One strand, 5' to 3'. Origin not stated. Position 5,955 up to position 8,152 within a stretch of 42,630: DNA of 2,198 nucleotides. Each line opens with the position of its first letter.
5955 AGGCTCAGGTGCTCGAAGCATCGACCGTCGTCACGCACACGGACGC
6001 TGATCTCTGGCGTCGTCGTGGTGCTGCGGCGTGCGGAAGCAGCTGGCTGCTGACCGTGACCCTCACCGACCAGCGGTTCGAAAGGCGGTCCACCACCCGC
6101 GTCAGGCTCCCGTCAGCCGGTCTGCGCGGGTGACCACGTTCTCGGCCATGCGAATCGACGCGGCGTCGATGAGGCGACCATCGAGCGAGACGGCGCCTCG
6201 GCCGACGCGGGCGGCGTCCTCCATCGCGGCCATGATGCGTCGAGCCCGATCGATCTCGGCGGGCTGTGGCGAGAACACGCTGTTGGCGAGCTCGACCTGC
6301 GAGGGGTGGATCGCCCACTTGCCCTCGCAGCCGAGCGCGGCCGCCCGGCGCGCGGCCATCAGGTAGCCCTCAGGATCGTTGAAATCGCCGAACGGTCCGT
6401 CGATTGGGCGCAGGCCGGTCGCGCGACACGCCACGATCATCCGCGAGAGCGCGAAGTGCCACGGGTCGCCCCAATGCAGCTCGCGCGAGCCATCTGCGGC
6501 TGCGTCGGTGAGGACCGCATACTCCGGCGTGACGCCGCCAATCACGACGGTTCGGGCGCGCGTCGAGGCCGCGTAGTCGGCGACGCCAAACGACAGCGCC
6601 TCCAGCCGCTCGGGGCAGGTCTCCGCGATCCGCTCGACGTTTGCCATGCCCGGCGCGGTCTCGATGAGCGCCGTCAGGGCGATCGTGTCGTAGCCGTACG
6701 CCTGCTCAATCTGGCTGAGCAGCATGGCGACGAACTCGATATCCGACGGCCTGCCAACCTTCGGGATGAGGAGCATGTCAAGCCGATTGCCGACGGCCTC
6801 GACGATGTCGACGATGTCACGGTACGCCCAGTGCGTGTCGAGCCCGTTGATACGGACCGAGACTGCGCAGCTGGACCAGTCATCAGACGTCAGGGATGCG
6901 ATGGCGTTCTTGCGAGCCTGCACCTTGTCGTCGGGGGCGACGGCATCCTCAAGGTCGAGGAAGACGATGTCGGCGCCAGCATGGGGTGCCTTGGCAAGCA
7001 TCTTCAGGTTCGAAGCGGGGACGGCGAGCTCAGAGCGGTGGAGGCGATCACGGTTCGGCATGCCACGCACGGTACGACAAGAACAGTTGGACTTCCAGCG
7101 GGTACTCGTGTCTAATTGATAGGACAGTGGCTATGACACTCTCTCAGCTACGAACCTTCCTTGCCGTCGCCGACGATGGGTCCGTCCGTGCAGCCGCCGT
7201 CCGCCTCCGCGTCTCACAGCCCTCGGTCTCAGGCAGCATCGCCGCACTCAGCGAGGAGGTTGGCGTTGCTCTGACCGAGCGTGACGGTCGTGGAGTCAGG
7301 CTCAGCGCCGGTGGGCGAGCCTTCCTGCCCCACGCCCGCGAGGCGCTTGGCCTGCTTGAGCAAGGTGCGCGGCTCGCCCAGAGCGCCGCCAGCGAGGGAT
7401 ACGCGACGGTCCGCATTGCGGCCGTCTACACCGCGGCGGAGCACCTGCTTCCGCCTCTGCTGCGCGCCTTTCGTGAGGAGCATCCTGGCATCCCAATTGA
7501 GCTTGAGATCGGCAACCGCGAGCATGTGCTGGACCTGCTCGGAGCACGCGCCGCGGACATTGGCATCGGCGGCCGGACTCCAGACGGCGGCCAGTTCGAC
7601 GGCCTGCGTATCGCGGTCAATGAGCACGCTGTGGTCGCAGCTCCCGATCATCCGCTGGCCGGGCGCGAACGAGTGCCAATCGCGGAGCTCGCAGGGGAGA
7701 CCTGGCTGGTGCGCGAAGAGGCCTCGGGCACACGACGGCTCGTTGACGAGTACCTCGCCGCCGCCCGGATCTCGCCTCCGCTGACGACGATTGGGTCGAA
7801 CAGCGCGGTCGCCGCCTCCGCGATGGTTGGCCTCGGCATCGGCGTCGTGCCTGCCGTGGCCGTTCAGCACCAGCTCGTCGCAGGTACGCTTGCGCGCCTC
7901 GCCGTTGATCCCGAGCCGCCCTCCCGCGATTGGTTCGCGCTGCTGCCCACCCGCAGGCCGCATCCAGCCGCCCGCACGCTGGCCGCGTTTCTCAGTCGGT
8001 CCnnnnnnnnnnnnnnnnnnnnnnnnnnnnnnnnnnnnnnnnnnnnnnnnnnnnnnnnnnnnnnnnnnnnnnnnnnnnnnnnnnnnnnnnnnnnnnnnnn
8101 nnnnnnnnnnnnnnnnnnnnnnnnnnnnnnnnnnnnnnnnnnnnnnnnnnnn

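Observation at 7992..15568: Shell-less eight-gene B12 diol/glycerol dehydratase operon wired to an epoxide-hydrolase-type hydrolase and three SDR-type genes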

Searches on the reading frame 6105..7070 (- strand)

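Call 11: search_protein_families(library=pfam, proteins=[window:6105-7070:-], max_evalue=0.001)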
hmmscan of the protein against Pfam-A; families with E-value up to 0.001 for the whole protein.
window:6105-7070:- (322 aa): 4 families
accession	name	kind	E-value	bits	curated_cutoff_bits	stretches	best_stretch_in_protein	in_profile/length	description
PF03328.21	HpcH_HpaI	-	4e-37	128.1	25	1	14-256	3-221/221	HpcH/HpaI aldolase/citrate lyase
PF15617.12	C-C_Bond_Lyase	-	3.8e-07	30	28.4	0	245-301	247-299/320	C-C_Bond_Lyase of the TIM-Barrel fold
PF22484.2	DUF6986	-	9.4e-07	28.4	27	1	54-197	112-264/408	Domain of unknown function (DUF6986)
PF01274.28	MS_TIM-barrel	-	4.7e-05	22.9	26.4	0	101-170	51-122/248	Malate synthase, TIM barrel domain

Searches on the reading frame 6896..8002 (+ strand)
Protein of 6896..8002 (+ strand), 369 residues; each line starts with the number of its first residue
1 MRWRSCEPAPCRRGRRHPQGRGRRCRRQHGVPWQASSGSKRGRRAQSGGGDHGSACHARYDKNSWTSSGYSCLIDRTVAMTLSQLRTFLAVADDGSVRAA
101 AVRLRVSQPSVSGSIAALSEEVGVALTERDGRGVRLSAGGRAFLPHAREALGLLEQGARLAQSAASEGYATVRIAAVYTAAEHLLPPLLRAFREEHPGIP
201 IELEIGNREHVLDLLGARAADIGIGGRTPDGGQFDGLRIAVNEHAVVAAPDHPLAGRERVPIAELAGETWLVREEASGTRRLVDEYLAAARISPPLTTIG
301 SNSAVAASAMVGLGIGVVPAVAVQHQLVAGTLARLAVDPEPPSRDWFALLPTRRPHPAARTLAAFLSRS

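Call 11: search_protein_families(library=pfam, proteins=[window:6896-8002:+], max_evalue=0.001)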
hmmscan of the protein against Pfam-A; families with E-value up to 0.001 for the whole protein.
window:6896-8002:+ (369 aa): 2 families
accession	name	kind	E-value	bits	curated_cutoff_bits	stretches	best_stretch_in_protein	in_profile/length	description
PF03466.25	LysR_substrate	-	2.1e-47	161.6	28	1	171-367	7-205/209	LysR substrate binding domain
PF00126.33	HTH_1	-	4.1e-18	65.5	26.6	1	82-141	1-60/60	Bacterial regulatory helix-turn-helix protein, lysR family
